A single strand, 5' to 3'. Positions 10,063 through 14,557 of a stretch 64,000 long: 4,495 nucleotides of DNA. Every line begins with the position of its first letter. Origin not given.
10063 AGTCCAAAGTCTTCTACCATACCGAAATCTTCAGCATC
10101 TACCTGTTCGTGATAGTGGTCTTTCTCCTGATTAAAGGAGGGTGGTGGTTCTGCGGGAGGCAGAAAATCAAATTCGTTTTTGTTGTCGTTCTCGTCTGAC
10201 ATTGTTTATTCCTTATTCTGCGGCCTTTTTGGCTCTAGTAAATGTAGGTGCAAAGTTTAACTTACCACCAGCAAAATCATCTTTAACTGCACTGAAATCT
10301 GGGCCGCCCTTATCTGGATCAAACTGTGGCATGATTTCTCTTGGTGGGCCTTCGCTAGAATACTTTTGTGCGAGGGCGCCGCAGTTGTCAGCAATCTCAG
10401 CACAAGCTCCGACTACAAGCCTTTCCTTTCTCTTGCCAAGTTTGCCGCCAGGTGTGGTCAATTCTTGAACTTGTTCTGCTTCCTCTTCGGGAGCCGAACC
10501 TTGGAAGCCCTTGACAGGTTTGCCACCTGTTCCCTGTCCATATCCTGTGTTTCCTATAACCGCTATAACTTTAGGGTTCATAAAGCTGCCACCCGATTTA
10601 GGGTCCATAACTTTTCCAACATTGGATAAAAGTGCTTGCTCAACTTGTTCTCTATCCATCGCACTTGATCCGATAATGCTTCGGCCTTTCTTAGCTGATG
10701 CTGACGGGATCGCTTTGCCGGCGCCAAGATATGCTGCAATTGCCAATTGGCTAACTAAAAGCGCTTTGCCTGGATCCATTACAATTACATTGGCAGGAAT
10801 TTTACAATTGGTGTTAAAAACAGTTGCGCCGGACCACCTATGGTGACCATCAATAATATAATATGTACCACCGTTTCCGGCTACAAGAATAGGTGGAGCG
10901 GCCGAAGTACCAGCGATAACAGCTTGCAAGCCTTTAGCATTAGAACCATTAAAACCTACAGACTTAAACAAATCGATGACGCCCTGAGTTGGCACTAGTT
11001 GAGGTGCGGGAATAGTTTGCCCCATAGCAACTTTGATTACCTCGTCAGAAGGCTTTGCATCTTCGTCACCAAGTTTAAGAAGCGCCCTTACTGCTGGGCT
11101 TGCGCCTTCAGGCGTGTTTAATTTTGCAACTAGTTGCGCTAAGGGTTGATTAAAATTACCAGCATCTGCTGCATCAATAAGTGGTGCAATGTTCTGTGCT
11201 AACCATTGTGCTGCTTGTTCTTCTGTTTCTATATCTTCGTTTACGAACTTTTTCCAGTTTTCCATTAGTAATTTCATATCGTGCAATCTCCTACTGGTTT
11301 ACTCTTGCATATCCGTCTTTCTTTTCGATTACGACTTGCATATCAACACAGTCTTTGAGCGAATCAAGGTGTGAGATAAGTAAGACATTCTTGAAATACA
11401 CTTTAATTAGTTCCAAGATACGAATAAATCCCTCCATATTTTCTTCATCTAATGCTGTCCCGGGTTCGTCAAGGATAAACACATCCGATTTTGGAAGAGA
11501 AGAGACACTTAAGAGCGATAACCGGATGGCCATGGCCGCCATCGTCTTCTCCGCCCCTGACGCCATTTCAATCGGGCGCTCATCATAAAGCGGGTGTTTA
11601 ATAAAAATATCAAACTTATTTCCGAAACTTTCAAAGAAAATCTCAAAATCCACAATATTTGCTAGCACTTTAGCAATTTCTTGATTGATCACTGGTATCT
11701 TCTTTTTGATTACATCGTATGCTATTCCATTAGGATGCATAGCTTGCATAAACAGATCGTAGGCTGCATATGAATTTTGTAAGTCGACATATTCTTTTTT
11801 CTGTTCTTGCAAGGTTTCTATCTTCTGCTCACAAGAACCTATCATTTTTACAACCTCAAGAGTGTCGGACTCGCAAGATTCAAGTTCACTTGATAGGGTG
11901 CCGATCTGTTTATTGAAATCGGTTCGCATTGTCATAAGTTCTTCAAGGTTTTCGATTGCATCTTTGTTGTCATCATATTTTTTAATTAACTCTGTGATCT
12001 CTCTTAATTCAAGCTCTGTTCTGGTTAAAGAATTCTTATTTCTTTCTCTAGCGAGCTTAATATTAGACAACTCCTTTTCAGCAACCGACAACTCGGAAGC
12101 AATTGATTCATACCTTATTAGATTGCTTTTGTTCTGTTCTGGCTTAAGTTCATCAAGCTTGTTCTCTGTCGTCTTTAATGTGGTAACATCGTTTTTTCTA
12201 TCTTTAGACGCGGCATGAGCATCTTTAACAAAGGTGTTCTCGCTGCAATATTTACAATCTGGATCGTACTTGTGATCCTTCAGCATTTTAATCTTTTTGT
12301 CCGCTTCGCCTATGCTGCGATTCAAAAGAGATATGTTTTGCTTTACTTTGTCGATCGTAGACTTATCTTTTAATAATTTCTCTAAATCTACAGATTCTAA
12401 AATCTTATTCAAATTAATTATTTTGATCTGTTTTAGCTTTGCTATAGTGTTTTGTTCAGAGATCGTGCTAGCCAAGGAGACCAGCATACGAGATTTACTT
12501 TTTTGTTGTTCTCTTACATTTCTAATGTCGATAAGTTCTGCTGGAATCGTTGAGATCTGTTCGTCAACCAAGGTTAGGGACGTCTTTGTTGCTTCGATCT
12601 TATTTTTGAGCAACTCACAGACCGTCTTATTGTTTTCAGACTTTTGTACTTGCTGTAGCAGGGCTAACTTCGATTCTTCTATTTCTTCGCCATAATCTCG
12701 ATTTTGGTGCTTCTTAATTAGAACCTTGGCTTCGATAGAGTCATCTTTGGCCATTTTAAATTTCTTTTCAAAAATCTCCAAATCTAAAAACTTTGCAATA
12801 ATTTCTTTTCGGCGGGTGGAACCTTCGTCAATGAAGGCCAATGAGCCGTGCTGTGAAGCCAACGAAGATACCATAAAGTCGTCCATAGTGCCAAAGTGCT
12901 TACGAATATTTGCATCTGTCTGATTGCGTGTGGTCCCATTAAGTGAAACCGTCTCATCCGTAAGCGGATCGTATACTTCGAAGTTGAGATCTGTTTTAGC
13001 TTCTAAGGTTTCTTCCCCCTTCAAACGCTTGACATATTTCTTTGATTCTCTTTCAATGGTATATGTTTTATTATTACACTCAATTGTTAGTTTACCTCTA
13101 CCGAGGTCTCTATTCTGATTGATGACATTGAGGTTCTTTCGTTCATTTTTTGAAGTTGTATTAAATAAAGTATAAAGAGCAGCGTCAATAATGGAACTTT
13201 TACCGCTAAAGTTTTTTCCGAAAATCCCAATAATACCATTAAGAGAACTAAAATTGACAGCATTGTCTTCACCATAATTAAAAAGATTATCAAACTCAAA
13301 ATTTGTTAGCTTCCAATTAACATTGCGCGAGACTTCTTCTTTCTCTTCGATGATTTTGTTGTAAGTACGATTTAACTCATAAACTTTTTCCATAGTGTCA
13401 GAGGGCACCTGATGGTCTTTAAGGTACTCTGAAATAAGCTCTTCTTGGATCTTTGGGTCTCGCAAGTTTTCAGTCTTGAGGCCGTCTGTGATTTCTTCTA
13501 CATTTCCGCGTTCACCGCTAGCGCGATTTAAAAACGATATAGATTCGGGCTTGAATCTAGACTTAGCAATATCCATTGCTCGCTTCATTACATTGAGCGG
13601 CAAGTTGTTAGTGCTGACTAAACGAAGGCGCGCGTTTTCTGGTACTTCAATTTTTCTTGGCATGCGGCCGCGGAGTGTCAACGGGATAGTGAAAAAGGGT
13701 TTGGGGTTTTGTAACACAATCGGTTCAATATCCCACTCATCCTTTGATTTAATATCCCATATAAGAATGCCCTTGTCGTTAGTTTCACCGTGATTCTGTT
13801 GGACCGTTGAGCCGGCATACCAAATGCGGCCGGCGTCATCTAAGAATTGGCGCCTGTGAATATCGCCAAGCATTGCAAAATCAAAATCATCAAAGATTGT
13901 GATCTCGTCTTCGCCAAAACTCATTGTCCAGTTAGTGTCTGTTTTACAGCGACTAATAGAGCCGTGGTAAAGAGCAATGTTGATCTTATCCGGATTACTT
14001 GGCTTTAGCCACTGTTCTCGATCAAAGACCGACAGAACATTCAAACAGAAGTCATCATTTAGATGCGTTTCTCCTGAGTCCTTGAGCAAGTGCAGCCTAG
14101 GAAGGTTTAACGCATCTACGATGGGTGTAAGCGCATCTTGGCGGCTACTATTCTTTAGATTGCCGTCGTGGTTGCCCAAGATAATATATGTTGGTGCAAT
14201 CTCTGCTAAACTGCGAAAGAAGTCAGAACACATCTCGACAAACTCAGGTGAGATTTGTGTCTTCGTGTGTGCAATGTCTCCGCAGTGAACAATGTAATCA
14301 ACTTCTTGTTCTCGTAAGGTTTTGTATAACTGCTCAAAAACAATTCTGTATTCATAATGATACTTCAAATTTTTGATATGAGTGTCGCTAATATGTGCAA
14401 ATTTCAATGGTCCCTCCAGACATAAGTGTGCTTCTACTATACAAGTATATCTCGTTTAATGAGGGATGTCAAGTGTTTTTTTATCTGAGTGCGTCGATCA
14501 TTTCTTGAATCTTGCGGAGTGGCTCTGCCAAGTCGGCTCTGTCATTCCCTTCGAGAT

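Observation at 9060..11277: Phage-borne FtsZ/tubulin-like GTPase with an acidic N-terminal extension, translationally linked to a ParB-fold protein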

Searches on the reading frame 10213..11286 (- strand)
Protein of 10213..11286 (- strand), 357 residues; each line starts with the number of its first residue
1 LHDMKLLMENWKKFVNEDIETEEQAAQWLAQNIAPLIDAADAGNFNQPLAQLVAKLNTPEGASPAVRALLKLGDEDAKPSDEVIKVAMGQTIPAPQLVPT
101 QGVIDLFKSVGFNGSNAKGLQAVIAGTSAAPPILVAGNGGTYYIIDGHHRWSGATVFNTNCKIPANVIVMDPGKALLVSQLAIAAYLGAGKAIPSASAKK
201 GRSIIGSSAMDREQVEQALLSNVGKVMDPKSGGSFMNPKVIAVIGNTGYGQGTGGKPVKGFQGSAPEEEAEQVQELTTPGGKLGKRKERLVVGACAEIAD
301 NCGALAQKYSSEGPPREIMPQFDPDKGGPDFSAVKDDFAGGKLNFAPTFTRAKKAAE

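Call 3: search_protein_families(library=pfam, proteins=[window:10213-11286:-], max_evalue=1)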
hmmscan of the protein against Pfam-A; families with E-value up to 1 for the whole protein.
window:10213-11286:- (357 aa): 1 family
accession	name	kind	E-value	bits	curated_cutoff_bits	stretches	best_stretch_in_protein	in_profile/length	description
PF08857.17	ParBc_2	-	0.022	15.3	23.6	1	96-153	7-65/158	Putative ParB-like nuclease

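Call 4: search_protein_families(library=phrogs, proteins=[window:10213-11286:-], max_evalue=0.01)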
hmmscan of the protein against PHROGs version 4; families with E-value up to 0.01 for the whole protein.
window:10213-11286:- (357 aa): 1 family
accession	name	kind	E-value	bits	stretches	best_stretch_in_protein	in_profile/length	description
phrog_1033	-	DNA, RNA and nucleotide metabolism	0.00037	21.4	1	123-157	65-99/334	ParB-like partition protein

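Call 49: search_solved_structures(query=window:10213-11277:-, max_evalue=10, show_alignments=2)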
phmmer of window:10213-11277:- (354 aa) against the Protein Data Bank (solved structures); distinct sequences matched with E-value up to 10: 14.
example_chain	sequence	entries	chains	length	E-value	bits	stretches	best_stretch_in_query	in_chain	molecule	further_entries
2d5u_A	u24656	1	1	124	0.087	15.5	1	39-111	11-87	N-glycanase 1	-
2hpj_A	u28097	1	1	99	0.2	14.2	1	53-111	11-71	PNGase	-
2hpl_A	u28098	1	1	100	0.21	14.2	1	53-111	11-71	PNGase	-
1vk1_A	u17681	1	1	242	0.24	14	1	128-156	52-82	Conserved hypothetical protein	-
8z5s_r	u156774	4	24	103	0.25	14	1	15-81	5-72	Flagellar hook-basal body complex protein FliE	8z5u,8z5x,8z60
2cm0_A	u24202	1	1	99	0.35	13.5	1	53-111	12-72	PEPTIDE N-GLYCANASE HOMOLOG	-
5x0j_A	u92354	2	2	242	0.37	13.4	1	129-155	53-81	Free serine kinase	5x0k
5x0b_A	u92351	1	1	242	0.37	13.4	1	129-155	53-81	Free serine kinase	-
5x0e_A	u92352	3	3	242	0.39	13.3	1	129-155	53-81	Free serine kinase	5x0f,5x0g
2ccq_A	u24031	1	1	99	0.44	13.1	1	53-111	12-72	PEPTIDE N-GLYCANASE HOMOLOG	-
1e30_A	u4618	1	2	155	0.69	12.5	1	307-343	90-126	RUSTICYANIN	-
1gy2_A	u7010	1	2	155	0.7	12.5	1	307-343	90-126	RUSTICYANIN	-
7b5h_AI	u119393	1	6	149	0.73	12.4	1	182-231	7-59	All3318 protein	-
1gy1_A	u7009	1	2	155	0.81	12.3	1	307-343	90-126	RUSTICYANIN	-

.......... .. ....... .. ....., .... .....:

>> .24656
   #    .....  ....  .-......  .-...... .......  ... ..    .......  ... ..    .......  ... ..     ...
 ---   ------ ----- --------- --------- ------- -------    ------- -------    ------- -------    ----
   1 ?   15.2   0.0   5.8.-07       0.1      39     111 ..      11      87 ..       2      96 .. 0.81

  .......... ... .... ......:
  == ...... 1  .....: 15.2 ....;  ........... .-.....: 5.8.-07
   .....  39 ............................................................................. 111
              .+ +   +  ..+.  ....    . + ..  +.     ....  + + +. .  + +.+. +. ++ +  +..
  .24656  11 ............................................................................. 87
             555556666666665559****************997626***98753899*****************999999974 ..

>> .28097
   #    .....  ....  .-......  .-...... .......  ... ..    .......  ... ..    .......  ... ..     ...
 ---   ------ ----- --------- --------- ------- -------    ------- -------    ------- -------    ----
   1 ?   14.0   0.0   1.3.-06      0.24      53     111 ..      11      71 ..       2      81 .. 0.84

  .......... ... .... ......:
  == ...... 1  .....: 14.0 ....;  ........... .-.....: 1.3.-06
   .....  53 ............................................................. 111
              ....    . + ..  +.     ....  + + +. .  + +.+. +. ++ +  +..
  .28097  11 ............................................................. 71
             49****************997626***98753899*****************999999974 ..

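Call 50: find_homologous_proteins(query=window:10213-11277:-, max_evalue=0.001)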
Query window:10213-11277:- (354 aa): 159 proteins with E <= 0.001 among 5315 candidates; the best 120 are listed.
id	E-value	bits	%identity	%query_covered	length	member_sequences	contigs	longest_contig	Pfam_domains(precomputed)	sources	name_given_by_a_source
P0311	1.2e-229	780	100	100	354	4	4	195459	-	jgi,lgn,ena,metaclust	metaclust:\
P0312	2.6e-173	594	76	98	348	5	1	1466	-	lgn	-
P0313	2.2e-170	585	77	99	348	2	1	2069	-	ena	-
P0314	2.3e-170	585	79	100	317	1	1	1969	-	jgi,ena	-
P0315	4.4e-165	567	73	99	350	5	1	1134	-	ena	-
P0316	1.3e-163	562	77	100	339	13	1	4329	-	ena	-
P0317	2.2e-162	558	76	99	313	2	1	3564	-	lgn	-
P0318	3.4e-161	554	72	97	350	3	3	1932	-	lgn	-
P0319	5.2e-161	554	73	100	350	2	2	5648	-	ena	-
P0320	6.9e-160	550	74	100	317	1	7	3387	-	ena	-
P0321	1.2e-156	540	73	98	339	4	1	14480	-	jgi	jgi:hypothetical protein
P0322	4.0e-146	505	65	100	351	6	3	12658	-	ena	-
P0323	5.6e-145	501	68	100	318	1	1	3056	-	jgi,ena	-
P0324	1.2e-138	480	66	98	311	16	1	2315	-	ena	-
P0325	3.7e-137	475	65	98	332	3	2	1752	-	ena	-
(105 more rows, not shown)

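Call 53: search_solved_structures(query=A3, max_evalue=10, show_alignments=2)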
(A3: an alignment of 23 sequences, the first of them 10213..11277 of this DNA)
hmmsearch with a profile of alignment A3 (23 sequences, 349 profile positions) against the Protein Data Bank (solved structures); distinct sequences matched with E-value up to 10: 7.
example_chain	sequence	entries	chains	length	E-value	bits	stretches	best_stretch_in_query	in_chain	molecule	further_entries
5x0j_A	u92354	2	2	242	0.021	17.2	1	140-154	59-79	Free serine kinase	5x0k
1vk1_A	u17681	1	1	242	0.021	17.2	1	138-154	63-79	Conserved hypothetical protein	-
5x0e_A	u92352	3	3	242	0.021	17.1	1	140-154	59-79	Free serine kinase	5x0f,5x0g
5x0b_A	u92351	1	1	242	0.021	17.1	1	140-154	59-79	Free serine kinase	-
6ikn_A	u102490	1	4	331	0.069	15.4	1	25-129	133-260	Growth arrest-specific protein 7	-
6iko_A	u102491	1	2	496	0.17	14.1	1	26-129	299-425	Growth arrest-specific protein 7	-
5uoi_A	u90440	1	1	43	0.59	12.4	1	37-74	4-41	HHH_rd1_0142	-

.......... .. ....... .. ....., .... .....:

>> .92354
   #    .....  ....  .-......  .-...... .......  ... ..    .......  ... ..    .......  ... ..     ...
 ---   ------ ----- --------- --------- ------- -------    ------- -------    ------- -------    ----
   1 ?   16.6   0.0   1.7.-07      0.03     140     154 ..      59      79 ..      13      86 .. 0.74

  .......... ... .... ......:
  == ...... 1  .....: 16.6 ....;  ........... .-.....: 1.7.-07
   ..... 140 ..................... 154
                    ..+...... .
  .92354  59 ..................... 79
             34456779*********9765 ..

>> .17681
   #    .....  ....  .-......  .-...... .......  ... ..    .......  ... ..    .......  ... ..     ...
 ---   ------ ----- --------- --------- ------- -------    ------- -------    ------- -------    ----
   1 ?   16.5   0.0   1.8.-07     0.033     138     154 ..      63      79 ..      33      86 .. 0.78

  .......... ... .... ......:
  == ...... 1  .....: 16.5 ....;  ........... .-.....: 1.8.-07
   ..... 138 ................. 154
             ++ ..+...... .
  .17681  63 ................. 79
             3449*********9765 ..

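Call 60: predict_structure(alignment_id=A3)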
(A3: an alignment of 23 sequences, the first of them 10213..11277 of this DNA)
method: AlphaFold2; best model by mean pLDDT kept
length: 354 residues; sequences in the alignment: 23
mean_pLDDT: 85.9   pTM: 0.82
mean pLDDT of the five models: 85.9, 85.0, 81.8, 80.6, 79.7
residues with pLDDT >= 90: 244; 70-90: 52; 50-70: 24; < 50: 34
segments of 3 or more residues with pLDDT < 50: 12-14, 250-252, 256-280, 352-354
pLDDT, mean of each block of 10 residues (from residue 1): 54 63 94 92 94 97 94 88 96 93 95 96 96 90 95 97 95 96 96 82 93 96 90 94 83 47 42 44 84 97 90 91 94 93 81 44
secondary structure, 60 per line:
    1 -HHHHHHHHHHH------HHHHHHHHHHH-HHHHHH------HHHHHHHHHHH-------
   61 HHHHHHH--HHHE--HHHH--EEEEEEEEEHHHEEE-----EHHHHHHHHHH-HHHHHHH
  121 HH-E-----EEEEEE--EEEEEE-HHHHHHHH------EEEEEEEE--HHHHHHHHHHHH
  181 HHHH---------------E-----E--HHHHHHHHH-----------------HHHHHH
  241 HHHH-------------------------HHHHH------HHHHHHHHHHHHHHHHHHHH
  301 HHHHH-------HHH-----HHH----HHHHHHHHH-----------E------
elements in order: H2-12 H19-29 H31-36 H43-53 H61-67 H76-79 E82-90 E94-96 H103-112 H114-122 E130-135 E138-143 H145-152 E159-166 H169-184 H209-217 H235-244 H270-274 H281-305 H328-336

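Call 62: fold_search(model_id=the predicted structure, library=pdb)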
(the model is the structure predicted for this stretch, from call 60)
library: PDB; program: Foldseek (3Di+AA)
matches with E <= 10: 55; with E <= 0.001: 0
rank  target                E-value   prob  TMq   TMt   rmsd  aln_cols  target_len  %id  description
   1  6sdk_B                2.0e-03  0.93  0.20  0.32  16.3       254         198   14  Crystal structure of bacterial ParB dimer bound to CDP (released 2019-10-23)
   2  7ng0                  3.5e-03  0.99  0.20  0.33  10.7       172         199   14  Crystal structure of N- and C-terminally truncated Geobacillus thermoleovorans nucleoid occlusion protein Noc (released 2021-02-17)
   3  7bm8_A                5.9e-03  0.91  0.19  0.33  13.8       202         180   13  Crystal structure of the C-terminally truncated chromosome-partitioning protein ParB from Caulobacter crescentus compl (released 2021-04-28)
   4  6sdk_A                8.1e-03  0.96  0.20  0.31  11.2       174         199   14  Crystal structure of bacterial ParB dimer bound to CDP (released 2019-10-23)
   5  6t1f_D                1.4e-02  0.66  0.16  0.29  17.9       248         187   12  Crystal structure of the C-terminally truncated chromosome-partitioning protein ParB from Caulobacter crescentus compl (released 2020-10-14)
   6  7bnk_A                1.5e-02  0.60  0.17  0.29  19.2       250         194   17  Crystal structure of ParB from Myxococcus xanthus bound to CDP and Monothiophosphate (released 2021-09-08)
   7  7nfu_B                1.7e-02  0.94  0.17  0.26   8.2       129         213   21  Crystal structure of C-terminally truncated Geobacillus thermoleovorans nucleoid occlusion protein Noc (released 2021-02-17)
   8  3cyi                  1.8e-02  0.99  0.17  0.49   4.2        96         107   22  Crystal Structure of Human Sulfiredoxin (Srx) in Complex with ATP:Mg2+ (released 2008-07-01)
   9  7o0n_A                1.8e-02  0.99  0.16  0.27   4.7        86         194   28  Crystal structure of a ParB E93A mutant from Myxococcus xanthus bound to CDP and monothiophosphate (released 2021-09-15)
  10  7bnk_B                2.0e-02  0.99  0.16  0.28   4.8        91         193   27  Crystal structure of ParB from Myxococcus xanthus bound to CDP and Monothiophosphate (released 2021-09-08)
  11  7nfu_A                2.0e-02  0.96  0.18  0.27   9.6       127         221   22  Crystal structure of C-terminally truncated Geobacillus thermoleovorans nucleoid occlusion protein Noc (released 2021-02-17)
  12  3hy2_X                2.1e-02  0.99  0.18  0.52   4.2        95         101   21  Crystal Structure of Sulfiredoxin in Complex with Peroxiredoxin I and ATP:Mg2+ (released 2009-10-06)
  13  7ol9_A                2.3e-02  0.99  0.16  0.27   4.7        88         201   27  Crystal structure of C-terminally truncated Bacillus subtilis nucleoid occlusion protein (Noc) complexed to the Noc-bi (released 2022-03-09)
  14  6t1f_B                2.3e-02  0.57  0.16  0.28  18.6       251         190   12  Crystal structure of the C-terminally truncated chromosome-partitioning protein ParB from Caulobacter crescentus compl (released 2020-10-14)
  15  2rii_X                2.4e-02  0.98  0.17  0.46   4.8        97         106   22  Crystal Structure of Human Peroxiredoxin I in complex with Sulfiredoxin (released 2008-01-08)
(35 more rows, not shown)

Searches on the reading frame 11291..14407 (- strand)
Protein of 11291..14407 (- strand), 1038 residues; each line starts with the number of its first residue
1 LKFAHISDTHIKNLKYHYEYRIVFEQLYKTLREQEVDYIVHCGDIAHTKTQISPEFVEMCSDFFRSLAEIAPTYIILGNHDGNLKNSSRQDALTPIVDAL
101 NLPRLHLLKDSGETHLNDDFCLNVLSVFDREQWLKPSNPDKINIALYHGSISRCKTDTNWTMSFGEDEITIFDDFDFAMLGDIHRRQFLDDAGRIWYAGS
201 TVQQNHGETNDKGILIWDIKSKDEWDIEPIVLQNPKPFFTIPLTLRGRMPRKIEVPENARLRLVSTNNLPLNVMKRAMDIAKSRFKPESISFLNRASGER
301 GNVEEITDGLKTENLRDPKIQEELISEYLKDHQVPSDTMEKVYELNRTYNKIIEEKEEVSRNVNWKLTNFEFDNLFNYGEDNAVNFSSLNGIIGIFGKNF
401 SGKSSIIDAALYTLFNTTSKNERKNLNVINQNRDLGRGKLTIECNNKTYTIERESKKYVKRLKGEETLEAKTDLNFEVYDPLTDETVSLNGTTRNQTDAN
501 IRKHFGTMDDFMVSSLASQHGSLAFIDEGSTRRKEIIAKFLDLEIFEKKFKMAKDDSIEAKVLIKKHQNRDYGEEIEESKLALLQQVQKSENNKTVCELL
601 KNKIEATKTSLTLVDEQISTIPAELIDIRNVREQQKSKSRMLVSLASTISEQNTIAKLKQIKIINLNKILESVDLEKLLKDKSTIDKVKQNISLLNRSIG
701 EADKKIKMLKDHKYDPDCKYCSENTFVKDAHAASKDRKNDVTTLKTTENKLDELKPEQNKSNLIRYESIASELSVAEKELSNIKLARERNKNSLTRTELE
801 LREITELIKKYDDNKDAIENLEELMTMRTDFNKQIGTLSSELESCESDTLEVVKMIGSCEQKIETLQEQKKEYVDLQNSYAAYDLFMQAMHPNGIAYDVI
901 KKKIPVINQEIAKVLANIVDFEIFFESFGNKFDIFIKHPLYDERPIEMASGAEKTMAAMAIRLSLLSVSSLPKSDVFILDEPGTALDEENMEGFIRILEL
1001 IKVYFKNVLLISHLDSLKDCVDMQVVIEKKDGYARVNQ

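Call 8: search_protein_families(library=pfam, proteins=[window:11291-14407:-], max_evalue=0.001)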
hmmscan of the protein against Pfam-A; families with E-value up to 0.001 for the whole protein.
window:11291-14407:- (1038 aa): 4 families
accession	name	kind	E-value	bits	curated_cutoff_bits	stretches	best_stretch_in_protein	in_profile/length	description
PF00149.33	Metallophos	-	4.2e-14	53.9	21.5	1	1-184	1-189/191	Calcineurin-like phosphoesterase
PF12850.12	Metallophos_2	-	1.9e-09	38.2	27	1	1-216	1-148/154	Calcineurin-like phosphoesterase superfamily domain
PF02463.25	SMC_N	-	3.9e-09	36.7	40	1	367-1014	2-198/220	RecF/RecN/SMC N terminal domain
PF13476.12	AAA_23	-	5.9e-07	30.7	27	1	374-586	6-199/201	AAA domain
